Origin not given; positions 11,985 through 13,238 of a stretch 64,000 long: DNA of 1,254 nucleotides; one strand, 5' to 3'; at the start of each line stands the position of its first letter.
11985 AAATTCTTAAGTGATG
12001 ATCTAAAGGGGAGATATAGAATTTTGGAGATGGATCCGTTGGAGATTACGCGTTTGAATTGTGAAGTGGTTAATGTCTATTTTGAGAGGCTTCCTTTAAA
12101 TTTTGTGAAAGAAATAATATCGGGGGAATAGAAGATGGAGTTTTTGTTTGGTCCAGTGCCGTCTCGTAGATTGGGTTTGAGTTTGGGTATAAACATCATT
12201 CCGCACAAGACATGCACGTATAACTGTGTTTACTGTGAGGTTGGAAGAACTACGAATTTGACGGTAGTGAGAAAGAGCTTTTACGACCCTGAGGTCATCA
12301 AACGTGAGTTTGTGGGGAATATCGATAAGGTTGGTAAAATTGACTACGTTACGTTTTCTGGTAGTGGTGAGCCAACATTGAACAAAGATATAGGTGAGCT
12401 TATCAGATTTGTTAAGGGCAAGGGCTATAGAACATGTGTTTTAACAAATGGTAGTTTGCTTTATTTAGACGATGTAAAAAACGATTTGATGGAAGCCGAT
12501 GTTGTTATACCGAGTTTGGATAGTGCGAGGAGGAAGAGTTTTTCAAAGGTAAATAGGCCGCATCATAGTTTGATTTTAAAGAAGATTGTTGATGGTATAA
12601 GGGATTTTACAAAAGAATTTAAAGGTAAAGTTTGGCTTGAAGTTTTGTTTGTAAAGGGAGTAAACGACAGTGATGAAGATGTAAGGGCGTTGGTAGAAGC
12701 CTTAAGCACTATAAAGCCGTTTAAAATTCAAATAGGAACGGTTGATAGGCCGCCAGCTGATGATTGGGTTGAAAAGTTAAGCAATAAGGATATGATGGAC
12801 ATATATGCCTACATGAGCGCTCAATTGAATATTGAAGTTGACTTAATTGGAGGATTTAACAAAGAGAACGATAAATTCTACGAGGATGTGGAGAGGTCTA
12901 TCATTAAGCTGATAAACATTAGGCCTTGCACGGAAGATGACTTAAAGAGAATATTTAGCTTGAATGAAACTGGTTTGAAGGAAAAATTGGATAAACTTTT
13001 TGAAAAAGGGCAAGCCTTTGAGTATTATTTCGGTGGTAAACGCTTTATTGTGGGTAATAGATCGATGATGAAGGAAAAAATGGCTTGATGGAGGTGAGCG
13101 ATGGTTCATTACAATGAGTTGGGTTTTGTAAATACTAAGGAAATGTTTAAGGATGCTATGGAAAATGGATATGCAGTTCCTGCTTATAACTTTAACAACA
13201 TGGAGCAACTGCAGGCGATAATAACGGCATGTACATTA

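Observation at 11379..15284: Candidate new system: non-catalytic-type eIF2B-like protein with radical SAM, fba and pgi (possible bacterial sugar-phosphate sensor)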

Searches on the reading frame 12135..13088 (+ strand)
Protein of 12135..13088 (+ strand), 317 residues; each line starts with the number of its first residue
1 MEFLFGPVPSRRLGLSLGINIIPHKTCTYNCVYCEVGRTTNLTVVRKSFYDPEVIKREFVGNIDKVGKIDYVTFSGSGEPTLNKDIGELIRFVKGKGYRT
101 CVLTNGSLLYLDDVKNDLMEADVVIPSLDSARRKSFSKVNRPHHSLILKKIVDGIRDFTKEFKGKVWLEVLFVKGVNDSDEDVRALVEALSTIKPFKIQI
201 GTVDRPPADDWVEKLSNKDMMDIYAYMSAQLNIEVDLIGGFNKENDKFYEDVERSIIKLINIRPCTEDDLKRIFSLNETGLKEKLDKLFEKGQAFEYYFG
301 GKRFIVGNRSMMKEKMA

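Call 3: search_protein_families(library=pfam, proteins=[window:12135-13088:+], max_evalue=0.01)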
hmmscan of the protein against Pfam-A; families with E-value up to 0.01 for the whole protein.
window:12135-13088:+ (317 aa): 1 family
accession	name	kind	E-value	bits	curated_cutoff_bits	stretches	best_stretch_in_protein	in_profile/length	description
PF04055.27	Radical_SAM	-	1.6e-17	64.6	29.5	1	21-184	1-163/166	Radical SAM superfamily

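Call 4: search_protein_families(library=ncbifam, proteins=[window:12135-13088:+], max_evalue=0.01)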
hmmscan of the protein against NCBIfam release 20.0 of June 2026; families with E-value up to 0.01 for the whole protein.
window:12135-13088:+ (317 aa): 40 families (the best 25 are shown)
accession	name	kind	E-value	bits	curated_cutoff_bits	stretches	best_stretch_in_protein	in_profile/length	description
TIGR04317.1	W_rSAM_matur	equivalog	1.1e-14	54.4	380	1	25-194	12-175/349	tungsten cofactor oxidoreductase radical SAM maturase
TIGR02668.1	moaA_archaeal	equivalog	7.2e-13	48.2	325.25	1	24-200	17-183/303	GTP 3',8-cyclase MoaA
NF038283.1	viperin_w_prok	equivalog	2.4e-12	46.6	180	1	19-163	4-155/281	viperin family antiviral radical SAM protein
TIGR02666.1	moaA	equivalog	8.9e-12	44.6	284.05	1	26-191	19-181/336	GTP 3',8-cyclase MoaA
NF001199.0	PRK00164.2-1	equivalog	7.7e-11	41.7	231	1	19-188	16-173/308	GTP 3',8-cyclase MoaA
TIGR02493.1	PFLA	equivalog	2.3e-10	40.3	231.75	1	25-194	23-187/235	pyruvate formate-lyase-activating protein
TIGR04038.1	tatD_link_rSAM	subfamily_domain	3.6e-10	39.9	129.7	1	17-189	10-181/192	TatD family nuclease-associated radical SAM protein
TIGR03972.1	rSAM_TYW1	equivalog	9e-10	38.1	317.95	1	71-182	121-229/297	4-demethylwyosine synthase TYW1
TIGR03963.1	rSAM_QueE_Clost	equivalog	5.5e-07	29.5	260.1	1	22-158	24-157/219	putative 7-carboxy-7-deazaguanine synthase QueE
TIGR02495.1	NrdG2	equivalog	6.9e-07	28.8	131.15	1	24-107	23-100/193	anaerobic ribonucleoside-triphosphate reductase activating protein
TIGR04545.1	rSAM_ahbD_hemeb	equivalog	9.6e-07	28.5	500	1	25-123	8-99/339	heme b synthase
TIGR04100.1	rSAM_pair_X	hypoth_equivalog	1.1e-06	28.4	262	1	25-166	16-161/197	TIGR04100 family radical SAM protein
TIGR03365.1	Bsubt_queE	equivalog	1.5e-06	28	206.1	1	26-109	31-112/238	7-carboxy-7-deazaguanine synthase QueE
TIGR04054.1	rSAM_NirJ1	equivalog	3.1e-06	26.1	650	1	24-122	43-134/387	putative heme d1 biosynthesis radical SAM protein NirJ1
NF011040.0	PRK14470.1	equivalog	4.8e-06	26.3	441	1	143-199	225-279/338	ribosomal RNA large subunit methyltransferase N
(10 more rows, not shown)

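Call 11: find_homologous_proteins(query=window:12135-13088:+)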
Query window:12135-13088:+ (317 aa): 7403 proteins with E <= 0.001 among 8000 candidates; the best 120 are listed.
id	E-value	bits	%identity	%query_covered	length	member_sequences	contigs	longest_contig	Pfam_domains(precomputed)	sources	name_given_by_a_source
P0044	8.0e-210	713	100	100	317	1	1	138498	PF04055.28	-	-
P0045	1.9e-208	709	99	100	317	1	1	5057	PF04055.28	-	-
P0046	2.2e-192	656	91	100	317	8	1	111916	PF04055.28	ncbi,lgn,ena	-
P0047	2.8e-185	633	87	100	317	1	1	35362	PF04055.28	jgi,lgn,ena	-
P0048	2.8e-184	629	85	100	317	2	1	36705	PF04055.28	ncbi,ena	-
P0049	4.7e-179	612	83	99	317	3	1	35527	PF04055.28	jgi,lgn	-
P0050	4.7e-171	586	78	100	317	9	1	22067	PF04055.28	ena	-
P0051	5.7e-164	563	77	99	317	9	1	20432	PF04055.28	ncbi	-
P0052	3.7e-163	560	77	100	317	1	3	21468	PF04055.28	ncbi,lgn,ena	-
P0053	7.3e-159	546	75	99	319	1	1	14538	PF04055.28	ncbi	-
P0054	5.4e-158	543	75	100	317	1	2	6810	PF04055.28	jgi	-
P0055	1.7e-138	479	65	99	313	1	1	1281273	PF04055.28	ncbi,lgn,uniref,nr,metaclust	ncbi:radical SAM protein [Hippea alviniae]|uniref:radical SAM protein n=1 Tax=Hippea alviniae TaxID=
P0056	8.1e-135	467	63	99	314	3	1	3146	PF04055.28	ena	-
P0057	1.2e-131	457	63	98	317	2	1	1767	PF04055.28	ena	-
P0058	2.4e-131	456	66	98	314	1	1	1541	PF04055.28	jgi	jgi:wyosine [tRNA(Phe)-imidazoG37] synthetase (radical SAM superfamily)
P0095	1.1e-102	361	54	97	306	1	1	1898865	PF04055.28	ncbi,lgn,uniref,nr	ncbi:Radical SAM domain protein [Thermodesulfobium narugense DSM 14796]|uniref:Radical SAM domain pr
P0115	3.3e-77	278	44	97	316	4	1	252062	PF04055.28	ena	-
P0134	7.1e-76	273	45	96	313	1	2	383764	PF04055.28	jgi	jgi:wyosine [tRNA(Phe)-imidazoG37] synthetase (radical SAM superfamily)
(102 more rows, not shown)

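Call 12: search_solved_structures(query=window:12135-13088:+, max_evalue=0.01, show_alignments=1)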
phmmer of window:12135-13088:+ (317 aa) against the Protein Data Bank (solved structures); distinct sequences matched with E-value up to 0.01: 5.
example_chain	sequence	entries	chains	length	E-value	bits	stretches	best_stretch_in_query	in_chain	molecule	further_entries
7tol_A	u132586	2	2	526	0.00016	24.1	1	19-181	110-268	glycerol dibiphytanyl glycerol tetraether - macrocyclic archaeol synthase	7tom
8fo0_A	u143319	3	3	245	0.00059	22.2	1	25-188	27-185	Pyruvate formate-lyase 1-activating enzyme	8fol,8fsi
3c8f_A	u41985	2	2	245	0.0035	19.7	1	25-188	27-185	Pyruvate formate-lyase 1-activating enzyme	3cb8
2z2u_A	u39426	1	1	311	0.006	18.9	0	70-178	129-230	UPF0026 protein MJ0257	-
6djt_A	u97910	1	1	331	0.0078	18.6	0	70-140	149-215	S-adenosyl-L-methionine-dependent tRNA 4-demethylwyosine synthase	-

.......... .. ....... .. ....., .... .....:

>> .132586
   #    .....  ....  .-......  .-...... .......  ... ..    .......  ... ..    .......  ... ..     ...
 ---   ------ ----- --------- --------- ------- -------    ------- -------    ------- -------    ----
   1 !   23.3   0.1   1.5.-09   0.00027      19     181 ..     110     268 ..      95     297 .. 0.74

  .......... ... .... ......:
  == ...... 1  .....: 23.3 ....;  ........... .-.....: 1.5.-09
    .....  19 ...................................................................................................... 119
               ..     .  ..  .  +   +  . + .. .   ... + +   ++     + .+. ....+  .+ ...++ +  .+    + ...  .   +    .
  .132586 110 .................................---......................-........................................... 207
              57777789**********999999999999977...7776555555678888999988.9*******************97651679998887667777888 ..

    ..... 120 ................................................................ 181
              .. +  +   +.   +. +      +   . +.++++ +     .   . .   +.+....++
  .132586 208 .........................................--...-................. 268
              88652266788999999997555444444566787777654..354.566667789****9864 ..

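Call 24: find_encoding_contigs(protein=P0095, flank=5000, max_places=1)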
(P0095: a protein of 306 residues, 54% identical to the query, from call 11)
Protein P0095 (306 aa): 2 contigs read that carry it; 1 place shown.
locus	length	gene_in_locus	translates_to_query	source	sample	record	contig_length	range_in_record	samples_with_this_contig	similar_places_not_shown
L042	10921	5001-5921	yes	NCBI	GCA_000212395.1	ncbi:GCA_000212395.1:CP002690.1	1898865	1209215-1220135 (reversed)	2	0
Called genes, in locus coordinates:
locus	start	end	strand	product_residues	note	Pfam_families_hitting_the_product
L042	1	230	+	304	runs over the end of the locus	-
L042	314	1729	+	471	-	PF01116:F_bP_aldolase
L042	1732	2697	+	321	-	PF00316:FBPase, PF18913:FBPase_C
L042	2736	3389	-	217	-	PF00923:TAL_FSA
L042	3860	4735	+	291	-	PF00665:rve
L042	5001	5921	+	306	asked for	PF04055:Radical_SAM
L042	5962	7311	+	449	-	PF02127:Peptidase_M18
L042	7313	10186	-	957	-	PF03710:GlnE, PF08335:GlnD_UR_UTase, PF03710:GlnE, PF08335:GlnD_UR_UTase (weak)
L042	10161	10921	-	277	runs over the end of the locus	PF01177:Asp_Glu_race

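Call 25: find_encoding_contigs(protein=P0134, flank=5000, max_places=1)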
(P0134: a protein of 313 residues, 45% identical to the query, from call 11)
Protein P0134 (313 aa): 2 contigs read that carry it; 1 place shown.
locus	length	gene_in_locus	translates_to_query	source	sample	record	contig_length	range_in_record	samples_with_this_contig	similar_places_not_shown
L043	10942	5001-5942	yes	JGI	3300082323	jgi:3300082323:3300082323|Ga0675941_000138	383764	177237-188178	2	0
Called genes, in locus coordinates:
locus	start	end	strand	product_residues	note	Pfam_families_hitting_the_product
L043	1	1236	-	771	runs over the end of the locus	PF25282:POTRA1_3_Toc75 (faint), PF07244:POTRA, PF01103:Omp85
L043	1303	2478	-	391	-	PF00999:Na_H_Exchanger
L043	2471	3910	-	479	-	PF02254:TrkA_N, PF02080:TrkA_C (weak)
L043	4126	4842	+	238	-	PF03783:CsgG, PF13036:LpoB (faint)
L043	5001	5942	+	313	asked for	PF04055:Radical_SAM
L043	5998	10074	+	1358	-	PF16819:DUF5074 (faint), PF07494:Reg_prop (faint), PF00165:HTH_AraC (faint), PF07495:Y_Y_Y, PF00512:HisKA, PF02518:HATPase_c, PF00072:Response_reg, PF12833:HTH_18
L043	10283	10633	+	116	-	-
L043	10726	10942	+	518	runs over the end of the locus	-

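Call 26: find_encoding_contigs(protein=P0115, flank=5000, max_places=1)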
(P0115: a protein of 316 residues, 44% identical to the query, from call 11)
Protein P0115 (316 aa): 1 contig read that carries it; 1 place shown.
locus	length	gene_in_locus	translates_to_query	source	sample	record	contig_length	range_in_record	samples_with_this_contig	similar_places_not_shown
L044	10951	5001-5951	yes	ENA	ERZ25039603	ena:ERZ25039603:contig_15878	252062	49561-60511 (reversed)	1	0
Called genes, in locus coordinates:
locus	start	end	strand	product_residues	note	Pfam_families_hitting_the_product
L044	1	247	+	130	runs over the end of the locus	-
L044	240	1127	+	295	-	PF25199:nSTAND_NTPase5 (faint), PF00142:Fer4_NifH (faint), PF01656:CbiA, PF02374:ArsA_ATPase (weak), PF09140:MipZ, PF10609:ParA, PF13614:AAA_31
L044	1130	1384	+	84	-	PF09723:Zn_ribbon_8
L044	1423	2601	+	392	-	PF01545:Cation_efflux, PF16916:ZT_dimer, PF02579:Nitro_FeMo-Co (weak)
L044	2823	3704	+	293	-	PF01656:CbiA, PF10609:ParA, PF13614:AAA_31 (faint), PF12838:Fer4_7 (faint), PF25160:LdpA_Fe-S-bd (faint), PF13187:Fer4_9 (weak), PF14697:Fer4_21 (weak), PF10609:ParA (weak), +1 more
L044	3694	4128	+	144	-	PF01980:TrmO_N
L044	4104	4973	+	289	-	PF13614:AAA_31 (faint), PF20720:nSTAND3 (faint), PF01656:CbiA, PF12838:Fer4_7 (faint), PF13187:Fer4_9 (faint), PF00037:Fer4 (weak), PF14697:Fer4_21 (weak), PF10609:ParA (weak), +2 more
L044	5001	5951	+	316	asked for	PF04055:Radical_SAM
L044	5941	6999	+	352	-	PF00989:PAS, PF08448:PAS_4, PF13426:PAS_9, PF08447:PAS_3 (weak), PF00512:HisKA, PF02518:HATPase_c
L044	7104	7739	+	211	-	PF02535:Zip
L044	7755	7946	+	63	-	PF06902:Fer4_19 (weak), PF13237:Fer4_10 (weak), PF00037:Fer4 (weak), PF13459:Fer4_15, PF13370:Fer4_13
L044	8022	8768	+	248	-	PF23023:Anti-Pycsar_Apyc1, PF00753:Lactamase_B, PF12706:Lactamase_B_2 (weak)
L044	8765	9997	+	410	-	-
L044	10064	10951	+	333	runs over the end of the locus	PF09872:DUF2099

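Call 62: find_related_loci(query=A4, collection=metagenome_contigs, flank=5000)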
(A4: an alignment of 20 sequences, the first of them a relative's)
Query A4 (317 aa) in metagenome_contigs; peptide patterns used: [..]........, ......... (x = any residue, [..] = any of these).
600 stretches matched a pattern (row limit reached: there are more); 584 encode a relative of the query (tblastn E <= 1e-3); the best 80 are kept; 80 distinct loci.
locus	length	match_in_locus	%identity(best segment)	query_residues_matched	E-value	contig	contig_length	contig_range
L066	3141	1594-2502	44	1-306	1e-81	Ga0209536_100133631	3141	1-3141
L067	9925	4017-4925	43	1-304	7e-79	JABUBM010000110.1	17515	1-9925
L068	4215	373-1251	42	1-293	2e-78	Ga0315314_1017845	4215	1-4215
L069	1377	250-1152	44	1-303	2e-83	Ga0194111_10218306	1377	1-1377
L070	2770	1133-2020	41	1-292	7e-79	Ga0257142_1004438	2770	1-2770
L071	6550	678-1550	42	2-293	7e-78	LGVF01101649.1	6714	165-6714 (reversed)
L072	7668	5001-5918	43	3-310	2e-77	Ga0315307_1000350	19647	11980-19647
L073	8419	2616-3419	46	3-270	1e-76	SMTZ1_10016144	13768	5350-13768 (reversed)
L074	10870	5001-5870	40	4-292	1e-76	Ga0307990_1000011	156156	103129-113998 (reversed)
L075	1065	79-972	41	3-304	1e-82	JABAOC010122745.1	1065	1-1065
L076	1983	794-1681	43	2-299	1e-78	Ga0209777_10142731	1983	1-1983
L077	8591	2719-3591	41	1-292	9e-76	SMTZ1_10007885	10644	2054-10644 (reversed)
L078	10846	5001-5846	44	1-282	2e-75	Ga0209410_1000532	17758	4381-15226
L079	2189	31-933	39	1-304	2e-77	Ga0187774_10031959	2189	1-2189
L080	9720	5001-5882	40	1-293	3e-74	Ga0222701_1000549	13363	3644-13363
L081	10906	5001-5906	41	1-304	4e-74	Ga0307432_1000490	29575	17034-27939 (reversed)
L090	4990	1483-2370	41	1-304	1e-72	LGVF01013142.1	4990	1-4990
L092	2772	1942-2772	43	2-277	2e-73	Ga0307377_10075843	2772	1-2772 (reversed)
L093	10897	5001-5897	43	4-304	1e-72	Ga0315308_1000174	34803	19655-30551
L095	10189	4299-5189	39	1-298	3e-72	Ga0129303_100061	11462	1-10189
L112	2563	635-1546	41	4-300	3e-72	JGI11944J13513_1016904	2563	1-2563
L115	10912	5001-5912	41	4-300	5e-71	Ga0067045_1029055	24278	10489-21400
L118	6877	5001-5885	40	4-300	2e-70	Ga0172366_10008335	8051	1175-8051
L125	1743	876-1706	42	2-277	2e-73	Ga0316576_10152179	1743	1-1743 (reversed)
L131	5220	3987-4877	38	3-300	9e-70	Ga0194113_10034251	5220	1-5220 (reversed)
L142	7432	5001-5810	43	2-270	6e-69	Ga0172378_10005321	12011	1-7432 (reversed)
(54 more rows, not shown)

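Call 76: search_protein_families(library=pfam, proteins=[L115:2885-3748:+, L077:3668-4144:+, L090:813-1481:+, L092:1511-1903:+, L080:7853-8881:+, L112:274-612:+, L073:3553-4407:+], max_evalue=0.001)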
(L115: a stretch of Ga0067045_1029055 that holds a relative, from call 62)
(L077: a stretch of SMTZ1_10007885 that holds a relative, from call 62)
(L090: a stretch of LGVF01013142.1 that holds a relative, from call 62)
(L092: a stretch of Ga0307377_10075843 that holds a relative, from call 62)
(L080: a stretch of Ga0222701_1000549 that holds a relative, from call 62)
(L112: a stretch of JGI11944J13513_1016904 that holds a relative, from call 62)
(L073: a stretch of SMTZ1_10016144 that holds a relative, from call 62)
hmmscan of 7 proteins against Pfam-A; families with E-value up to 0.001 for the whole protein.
L115:2885-3748:+ (287 aa): 9 families
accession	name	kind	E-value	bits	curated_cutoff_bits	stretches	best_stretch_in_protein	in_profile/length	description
PF01656.29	CbiA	-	2.7e-16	60.1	25.4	1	3-260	1-124/125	CobQ/CobB/MinD/ParA nucleotide binding domain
PF10609.15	ParA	-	2.2e-10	40.8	27.1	1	3-42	6-46/246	NUBPL iron-transfer P-loop NTPase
PF13614.12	AAA_31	-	2.6e-10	40.9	27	1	3-39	4-41/177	AAA domain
PF12837.12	Fer4_6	-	7e-05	23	25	0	61-82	1-22/24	4Fe-4S binding domain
PF13237.11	Fer4_10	-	0.00025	21.3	25.5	1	66-109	6-53/53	4Fe-4S dicluster domain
PF13481.12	AAA_25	-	0.00027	21.1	27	1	3-48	35-79/195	AAA domain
PF00037.32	Fer4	-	0.00042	20.4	21.1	0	93-110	3-20/24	4Fe-4S binding domain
PF12797.12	Fer4_2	-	0.00067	19.9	24.5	0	63-80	4-21/22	4Fe-4S binding domain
PF02374.21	ArsA_ATPase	-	0.00083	19.1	24.3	0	1-31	1-32/305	Anion-transporting ATPase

L077:3668-4144:+ (158 aa): 1 family
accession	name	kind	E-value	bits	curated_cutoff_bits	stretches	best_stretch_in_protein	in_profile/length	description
PF01592.21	NifU_N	-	6.9e-33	113.9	22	1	29-146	2-123/127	NifU-like N terminal domain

L090:813-1481:+ (222 aa): 2 families
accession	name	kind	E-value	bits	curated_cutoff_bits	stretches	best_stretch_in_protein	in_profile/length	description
PF00753.33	Lactamase_B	-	2e-10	41.4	22.7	1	27-91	8-73/196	Metallo-beta-lactamase superfamily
PF12706.13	Lactamase_B_2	-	5.6e-08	33.1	27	1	36-92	2-62/200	Beta-lactamase superfamily domain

L092:1511-1903:+ (130 aa): 1 family
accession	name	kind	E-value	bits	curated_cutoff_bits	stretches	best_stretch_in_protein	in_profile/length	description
PF00903.31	Glyoxalase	-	9.7e-07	29.6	20.6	1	2-121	1-121/121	Glyoxalase/Bleomycin resistance protein/Dioxygenase superfamily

L080:7853-8881:+ (342 aa): 1 family
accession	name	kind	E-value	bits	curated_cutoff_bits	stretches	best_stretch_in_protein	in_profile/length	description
PF11449.14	ArsP_2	-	1.3e-38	133.5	32.5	1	5-321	7-339/359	Putative, 10TM heavy-metal exporter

L112:274-612:+ (112 aa): 1 family
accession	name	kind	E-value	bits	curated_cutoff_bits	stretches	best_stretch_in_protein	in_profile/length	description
PF02579.22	Nitro_FeMo-Co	-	4.3e-14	53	26.3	1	13-105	2-93/94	Dinitrogenase iron-molybdenum cofactor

L073:3553-4407:+ (284 aa): 1 family
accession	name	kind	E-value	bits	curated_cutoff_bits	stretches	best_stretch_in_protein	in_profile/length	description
PF01937.24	ARMT1-like_dom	-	1.1e-73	248.7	25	1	5-274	3-308/311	Damage-control phosphatase ARMT1-like domain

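Call 91: search_protein_families(library=padloc, proteins=[window:12135-13088:+], max_evalue=0.001)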
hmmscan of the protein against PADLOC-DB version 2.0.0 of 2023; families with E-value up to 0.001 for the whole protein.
window:12135-13088:+ (317 aa): 3 families
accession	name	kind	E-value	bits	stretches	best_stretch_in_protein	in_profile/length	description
PDLC02904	pVip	-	1.9e-14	51.8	1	19-191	5-166/262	Viperins associated with kinases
PDLC02903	pVip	-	3.1e-13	47.8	1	20-191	3-162/257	Viperins not associated with kinases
PDLC02905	pVip-kinase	-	1.3e-06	26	1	19-140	184-303/474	Viperin-kinase fusion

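Call 93: search_protein_families(library=pfam, proteins=[L066:152-721:+, L142:2110-2703:+, L125:145-717:-, L118:5972-6493:+, L142:3-497:+, L142:4533-4982:+, L081:5940-6272:+, L093:7927-8892:+, L095:6524-7261:+, L131:2481-3686:+], max_evalue=0.001)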
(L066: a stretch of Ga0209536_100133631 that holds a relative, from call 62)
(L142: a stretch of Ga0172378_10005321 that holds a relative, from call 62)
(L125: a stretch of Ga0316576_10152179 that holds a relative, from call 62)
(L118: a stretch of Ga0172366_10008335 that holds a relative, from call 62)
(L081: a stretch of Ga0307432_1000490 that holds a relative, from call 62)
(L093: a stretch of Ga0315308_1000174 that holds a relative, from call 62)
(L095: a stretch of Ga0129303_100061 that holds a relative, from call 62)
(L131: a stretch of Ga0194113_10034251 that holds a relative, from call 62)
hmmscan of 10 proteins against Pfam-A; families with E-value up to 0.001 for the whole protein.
L066:152-721:+ (189 aa): 1 family
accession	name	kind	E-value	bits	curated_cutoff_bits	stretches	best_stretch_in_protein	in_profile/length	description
PF01980.22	TrmO_N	-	1.9e-38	131.7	26.8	1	63-172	1-114/116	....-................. O N-terminal domain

L142:2110-2703:+ (197 aa): 1 family
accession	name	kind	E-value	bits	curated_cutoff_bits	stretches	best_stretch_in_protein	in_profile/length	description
PF03167.25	UDG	-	1.8e-30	106.3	24.3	1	38-181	2-126/141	Uracil DNA glycosylase superfamily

L125:145-717:- (190 aa): 2 families
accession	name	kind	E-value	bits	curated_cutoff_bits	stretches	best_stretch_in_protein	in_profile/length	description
PF00578.27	AhpC-TSA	-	4.9e-31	107.7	26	1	29-169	2-123/124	AhpC/TSA family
PF08534.16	Redoxin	-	3.1e-18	66.4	26.6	1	29-178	3-139/148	Redoxin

L118:5972-6493:+ (173 aa): 1 family
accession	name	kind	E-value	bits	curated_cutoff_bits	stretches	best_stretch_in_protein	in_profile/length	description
PF19620.4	DUF6125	-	1.7e-79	265.9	27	1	9-171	2-164/164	Family of unknown function (DUF6125)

L142:3-497:+ (164 aa): 1 family
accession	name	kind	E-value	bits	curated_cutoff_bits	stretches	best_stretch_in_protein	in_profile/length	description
PF02001.22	DUF134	-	3.4e-17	63.2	27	1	14-77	32-95/98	Protein of unknown function DUF134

L142:4533-4982:+ (149 aa): 1 family
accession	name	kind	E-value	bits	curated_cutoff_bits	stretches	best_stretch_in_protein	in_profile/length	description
PF08821.16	CGGC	-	2.3e-28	98.9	27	1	6-110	1-106/106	CGGC domain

L081:5940-6272:+ (110 aa): 4 families
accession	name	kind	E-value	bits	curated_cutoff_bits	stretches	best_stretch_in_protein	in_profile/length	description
PF00085.26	Thioredoxin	-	2e-28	98.8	23.5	1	5-103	4-102/103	Thioredoxin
PF13098.12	Thioredoxin_2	-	3.1e-07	31.1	27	1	20-99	6-101/104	Thioredoxin-like domain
PF14595.12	Thioredoxin_9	-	0.0002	21.7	25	1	26-85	48-108/129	Thioredoxin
PF13905.12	Thioredoxin_8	-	0.00027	21.7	27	0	21-54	3-38/94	Thioredoxin-like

L093:7927-8892:+ (321 aa): 11 families
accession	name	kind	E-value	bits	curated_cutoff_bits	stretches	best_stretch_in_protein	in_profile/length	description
PF07992.20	Pyr_redox_2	-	4.8e-52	177.6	26.1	1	4-299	1-291/291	Pyridine nucleotide-disulphide oxidoreductase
PF13738.12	Pyr_redox_3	-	2.6e-26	93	30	1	99-282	113-305/305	Pyridine nucleotide-disulphide oxidoreductase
PF00070.33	Pyr_redox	-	2.4e-16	60.4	22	1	153-225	1-80/82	Pyridine nucleotide-disulphide oxidoreductase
PF12831.13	FAD_oxidored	-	1.4e-11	44.8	27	1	5-46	1-43/416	FAD dependent oxidoreductase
PF00890.30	FAD_binding_2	-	1.9e-10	41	20.4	1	5-44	1-41/414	FAD binding domain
PF01134.28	GIDA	-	2.6e-10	40.4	22.1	1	5-33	1-29/391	Glucose inhibited division protein A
PF01946.23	Thi4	-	1.5e-07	31.4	26.2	1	3-39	17-55/235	Thi4 family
PF01266.30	DAO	-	7.9e-07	29.4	27.9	1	5-40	1-38/353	FAD dependent oxidoreductase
PF01494.25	FAD_binding_3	-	8.5e-07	28.9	22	1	3-35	1-33/349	FAD binding domain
PF03486.20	HI0933_like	-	5.1e-06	26.6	50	1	5-36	2-33/244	HI0933-like protein Rossmann domain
PF13450.12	NAD_binding_8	-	0.00023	21.8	21.9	1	8-42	1-36/68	NAD(P)-binding Rossmann-like domain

L095:6524-7261:+ (245 aa): 2 families
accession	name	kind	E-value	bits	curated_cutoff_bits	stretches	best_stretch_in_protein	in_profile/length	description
PF04016.18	DUF364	-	2.5e-42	144.4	23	1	106-237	5-142/147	Putative heavy-metal chelation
PF13938.11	DUF4213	-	9.4e-18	64.7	23.5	1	8-91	3-75/75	Putative heavy-metal chelation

L131:2481-3686:+ (401 aa): 2 families
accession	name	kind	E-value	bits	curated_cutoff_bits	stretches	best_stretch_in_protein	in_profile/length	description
PF10143.14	PhosphMutase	-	2.7e-50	171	21.5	1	49-216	1-166/170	2,3-bisphosphoglycerate-independent phosphoglycerate mutase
PF01676.23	Metalloenzyme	-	5.2e-41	141.3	24.3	1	17-390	2-250/252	Metalloenzyme superfamily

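Call 94: predict_structure(alignment_id=A4)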
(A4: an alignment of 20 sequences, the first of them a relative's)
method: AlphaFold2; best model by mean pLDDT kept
length: 317 residues; sequences in the alignment: 20
mean_pLDDT: 86.4   pTM: 0.82
mean pLDDT of the five models: 86.4, 86.3, 85.9, 84.9, 82.5
residues with pLDDT >= 90: 178; 70-90: 98; 50-70: 32; < 50: 9
segments of 3 or more residues with pLDDT < 50: 314-317
pLDDT, mean of each block of 10 residues (from residue 1): 59 70 86 79 93 89 76 81 95 94 95 97 96 97 96 98 96 96 98 96 82 91 97 85 51 80 82 83 94 87 83 51
secondary structure, 60 per line:
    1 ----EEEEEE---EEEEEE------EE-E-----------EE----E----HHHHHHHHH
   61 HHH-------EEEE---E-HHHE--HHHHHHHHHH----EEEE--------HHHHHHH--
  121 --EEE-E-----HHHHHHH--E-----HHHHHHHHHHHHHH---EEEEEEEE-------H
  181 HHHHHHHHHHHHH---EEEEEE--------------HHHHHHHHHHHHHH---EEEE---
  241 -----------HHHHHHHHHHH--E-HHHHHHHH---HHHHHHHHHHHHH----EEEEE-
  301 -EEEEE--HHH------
elements in order: E5-10 E14-19 H52-63 E71-74 H86-95 E100-103 H112-118 E123-125 H133-139 H148-161 E165-172 H180-193 E197-202 H217-230 E234-237 H252-262 H267-274 H278-290 E295-299 E302-306
